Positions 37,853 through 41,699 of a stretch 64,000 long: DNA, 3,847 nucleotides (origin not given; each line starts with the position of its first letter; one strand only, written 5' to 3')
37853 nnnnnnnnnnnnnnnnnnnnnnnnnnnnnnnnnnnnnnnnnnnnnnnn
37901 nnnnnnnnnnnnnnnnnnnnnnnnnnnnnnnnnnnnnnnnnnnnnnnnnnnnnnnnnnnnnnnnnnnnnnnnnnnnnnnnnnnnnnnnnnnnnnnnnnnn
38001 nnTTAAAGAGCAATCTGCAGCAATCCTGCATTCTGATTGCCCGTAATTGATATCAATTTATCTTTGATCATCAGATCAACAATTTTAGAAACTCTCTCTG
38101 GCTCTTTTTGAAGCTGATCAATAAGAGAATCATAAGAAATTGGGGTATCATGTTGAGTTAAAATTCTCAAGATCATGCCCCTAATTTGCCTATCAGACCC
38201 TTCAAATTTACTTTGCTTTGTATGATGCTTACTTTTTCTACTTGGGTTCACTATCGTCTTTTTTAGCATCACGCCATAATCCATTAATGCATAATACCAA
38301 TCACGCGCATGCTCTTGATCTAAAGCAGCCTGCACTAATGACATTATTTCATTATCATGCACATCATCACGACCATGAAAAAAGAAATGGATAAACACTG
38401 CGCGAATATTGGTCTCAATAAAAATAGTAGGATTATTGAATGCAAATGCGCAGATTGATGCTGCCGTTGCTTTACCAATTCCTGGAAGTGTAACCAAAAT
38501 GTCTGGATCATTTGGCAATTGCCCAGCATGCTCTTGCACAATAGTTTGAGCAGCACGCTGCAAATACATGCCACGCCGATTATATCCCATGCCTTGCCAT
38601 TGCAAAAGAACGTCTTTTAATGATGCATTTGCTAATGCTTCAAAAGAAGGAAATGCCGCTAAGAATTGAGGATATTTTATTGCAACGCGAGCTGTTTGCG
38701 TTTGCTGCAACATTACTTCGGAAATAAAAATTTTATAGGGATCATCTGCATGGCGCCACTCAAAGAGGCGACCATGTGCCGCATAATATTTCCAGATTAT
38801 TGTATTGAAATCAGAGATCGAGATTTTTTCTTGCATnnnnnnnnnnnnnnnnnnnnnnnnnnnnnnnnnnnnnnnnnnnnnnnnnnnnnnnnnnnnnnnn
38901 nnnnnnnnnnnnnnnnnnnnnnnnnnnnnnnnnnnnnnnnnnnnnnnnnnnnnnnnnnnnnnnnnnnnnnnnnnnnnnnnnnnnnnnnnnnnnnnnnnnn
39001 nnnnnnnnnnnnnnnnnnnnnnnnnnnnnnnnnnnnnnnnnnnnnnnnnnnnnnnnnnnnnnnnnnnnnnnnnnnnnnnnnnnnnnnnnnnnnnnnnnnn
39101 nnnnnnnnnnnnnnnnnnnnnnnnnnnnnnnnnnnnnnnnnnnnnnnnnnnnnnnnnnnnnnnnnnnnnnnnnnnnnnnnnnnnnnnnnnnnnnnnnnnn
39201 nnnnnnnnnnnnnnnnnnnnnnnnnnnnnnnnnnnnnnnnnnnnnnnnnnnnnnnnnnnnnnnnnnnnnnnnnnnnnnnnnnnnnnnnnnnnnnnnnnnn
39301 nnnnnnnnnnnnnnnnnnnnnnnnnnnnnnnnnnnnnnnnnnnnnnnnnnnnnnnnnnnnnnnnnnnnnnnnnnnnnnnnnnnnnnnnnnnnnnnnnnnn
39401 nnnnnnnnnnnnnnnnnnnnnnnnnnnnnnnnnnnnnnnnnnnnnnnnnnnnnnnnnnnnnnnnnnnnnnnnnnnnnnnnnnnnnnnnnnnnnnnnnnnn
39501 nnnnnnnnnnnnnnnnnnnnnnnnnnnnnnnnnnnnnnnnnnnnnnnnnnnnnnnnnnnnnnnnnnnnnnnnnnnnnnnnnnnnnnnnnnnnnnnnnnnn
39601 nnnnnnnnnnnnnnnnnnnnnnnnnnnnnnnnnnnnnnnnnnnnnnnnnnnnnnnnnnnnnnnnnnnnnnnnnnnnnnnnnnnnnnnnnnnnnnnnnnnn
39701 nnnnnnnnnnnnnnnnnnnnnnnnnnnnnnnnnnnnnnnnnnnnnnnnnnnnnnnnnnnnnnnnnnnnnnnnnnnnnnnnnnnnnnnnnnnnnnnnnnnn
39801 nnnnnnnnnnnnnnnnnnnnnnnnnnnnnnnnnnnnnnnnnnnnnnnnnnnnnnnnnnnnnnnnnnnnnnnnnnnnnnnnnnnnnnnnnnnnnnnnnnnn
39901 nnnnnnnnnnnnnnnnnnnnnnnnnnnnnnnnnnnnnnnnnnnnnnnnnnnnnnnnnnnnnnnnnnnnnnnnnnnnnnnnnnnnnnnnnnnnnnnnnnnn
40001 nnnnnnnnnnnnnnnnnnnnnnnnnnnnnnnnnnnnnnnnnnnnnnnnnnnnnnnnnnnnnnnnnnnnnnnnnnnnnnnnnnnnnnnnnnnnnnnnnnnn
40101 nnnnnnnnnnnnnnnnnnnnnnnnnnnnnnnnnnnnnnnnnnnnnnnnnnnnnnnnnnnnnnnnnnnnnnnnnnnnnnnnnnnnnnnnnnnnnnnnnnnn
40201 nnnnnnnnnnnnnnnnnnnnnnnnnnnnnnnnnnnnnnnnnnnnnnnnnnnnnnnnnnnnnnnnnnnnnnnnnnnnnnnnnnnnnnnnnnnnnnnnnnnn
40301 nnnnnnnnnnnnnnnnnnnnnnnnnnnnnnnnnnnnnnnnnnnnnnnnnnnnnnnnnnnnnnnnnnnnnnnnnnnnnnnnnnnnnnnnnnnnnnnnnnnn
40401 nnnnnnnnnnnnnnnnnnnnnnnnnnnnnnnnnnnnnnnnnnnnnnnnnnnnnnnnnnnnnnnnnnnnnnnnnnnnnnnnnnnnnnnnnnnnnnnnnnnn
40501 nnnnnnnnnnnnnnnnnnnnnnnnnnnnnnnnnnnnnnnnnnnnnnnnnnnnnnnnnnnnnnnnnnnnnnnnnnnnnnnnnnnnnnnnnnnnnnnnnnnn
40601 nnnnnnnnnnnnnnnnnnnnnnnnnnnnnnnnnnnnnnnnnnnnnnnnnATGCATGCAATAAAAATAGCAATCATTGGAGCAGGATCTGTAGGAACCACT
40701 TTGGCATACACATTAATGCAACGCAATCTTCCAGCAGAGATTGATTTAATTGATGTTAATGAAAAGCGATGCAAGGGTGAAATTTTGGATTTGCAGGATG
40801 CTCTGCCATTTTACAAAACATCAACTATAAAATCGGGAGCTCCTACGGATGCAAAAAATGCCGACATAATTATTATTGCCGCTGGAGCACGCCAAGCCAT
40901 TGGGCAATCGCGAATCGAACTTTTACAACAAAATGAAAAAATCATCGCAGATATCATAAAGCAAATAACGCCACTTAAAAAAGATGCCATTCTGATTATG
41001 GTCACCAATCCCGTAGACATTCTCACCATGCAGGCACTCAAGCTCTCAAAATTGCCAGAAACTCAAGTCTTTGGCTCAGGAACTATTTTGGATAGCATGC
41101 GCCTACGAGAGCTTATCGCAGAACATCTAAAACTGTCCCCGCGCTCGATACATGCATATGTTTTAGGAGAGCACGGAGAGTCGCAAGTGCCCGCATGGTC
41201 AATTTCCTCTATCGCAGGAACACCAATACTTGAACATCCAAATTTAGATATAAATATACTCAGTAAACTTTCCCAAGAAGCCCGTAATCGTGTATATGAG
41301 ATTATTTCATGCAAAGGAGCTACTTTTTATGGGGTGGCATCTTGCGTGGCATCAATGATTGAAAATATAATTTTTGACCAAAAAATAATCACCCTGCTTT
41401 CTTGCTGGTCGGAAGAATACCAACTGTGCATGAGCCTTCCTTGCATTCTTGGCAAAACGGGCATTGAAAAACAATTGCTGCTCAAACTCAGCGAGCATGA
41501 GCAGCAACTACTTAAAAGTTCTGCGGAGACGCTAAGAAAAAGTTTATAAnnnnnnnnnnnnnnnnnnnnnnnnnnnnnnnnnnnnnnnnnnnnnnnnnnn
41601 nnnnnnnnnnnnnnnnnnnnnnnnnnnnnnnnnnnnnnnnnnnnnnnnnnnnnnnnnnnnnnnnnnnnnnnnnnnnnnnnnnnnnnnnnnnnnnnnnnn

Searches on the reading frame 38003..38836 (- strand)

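Call 61: search_protein_families(library=pfam, proteins=[window:38003-38836:-], max_evalue=0.01)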
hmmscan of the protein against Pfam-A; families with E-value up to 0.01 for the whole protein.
window:38003-38836:- (277 aa): 3 families
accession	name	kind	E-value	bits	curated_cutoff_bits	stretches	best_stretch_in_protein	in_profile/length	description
PF00730.31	HhH-GPD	-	1.9e-14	54.4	26.2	1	38-158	1-93/108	HhH-GPD superfamily base excision DNA repair protein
PF00633.29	HHH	-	4.8e-06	26.6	24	1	103-131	2-30/30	Helix-hairpin-helix motif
PF14520.12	HHH_5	-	6.9e-05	23.7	27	0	110-130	33-53/57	Helix-hairpin-helix domain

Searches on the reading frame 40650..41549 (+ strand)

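Call 62: search_protein_families(library=pfam, proteins=[window:40650-41549:+], max_evalue=0.01)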
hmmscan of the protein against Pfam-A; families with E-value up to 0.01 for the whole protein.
window:40650-41549:+ (299 aa): 12 families
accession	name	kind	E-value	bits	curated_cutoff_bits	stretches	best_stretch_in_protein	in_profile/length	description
PF00056.29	Ldh_1_N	-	9.3e-39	133.1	27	1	4-142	1-141/141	lactate/malate dehydrogenase, NAD binding domain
PF02866.23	Ldh_1_C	-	1.2e-27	97.4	22.6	1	145-298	1-166/174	lactate/malate dehydrogenase, alpha/beta C-terminal domain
PF02056.22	Glyco_hydro_4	-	4.9e-05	23.4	23.2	0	97-132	122-157/183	Family 4 glycosyl hydrolase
PF03807.23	F420_oxidored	-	0.00022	22.2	21.6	1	5-83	1-72/94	NADP oxidoreductase coenzyme F420-dependent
PF02558.23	ApbA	-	0.00046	20.3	22.2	1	6-78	1-74/150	Ketopantoate reductase PanE/ApbA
PF02254.24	TrkA_N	-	0.00078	20.2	23.8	1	6-80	1-72/116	TrkA-N domain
PF01210.29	NAD_Gly3P_dh_N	-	0.00086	19.8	23.1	1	5-108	1-91/158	NAD-dependent glycerol-3-phosphate dehydrogenase N-terminus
PF02737.24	3HCDH_N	-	0.0017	18.7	22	1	5-127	1-122/180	3-hydroxyacyl-CoA dehydrogenase, NAD binding domain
PF01118.30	Semialdhyde_dh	-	0.0028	18.5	26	1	5-82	1-78/121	Semialdehyde dehydrogenase, NAD binding domain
PF03721.20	UDPG_MGDP_dh_N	-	0.0039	17.2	27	0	5-88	2-94/187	UDP-glucose/GDP-mannose dehydrogenase family, NAD binding domain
PF01266.30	DAO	-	0.0092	16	27.9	0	5-35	1-29/353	FAD dependent oxidoreductase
PF03435.24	Sacchrp_dh_NADP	-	0.0097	16.7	25.1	0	6-47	1-42/129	Saccharopine dehydrogenase NADP binding domain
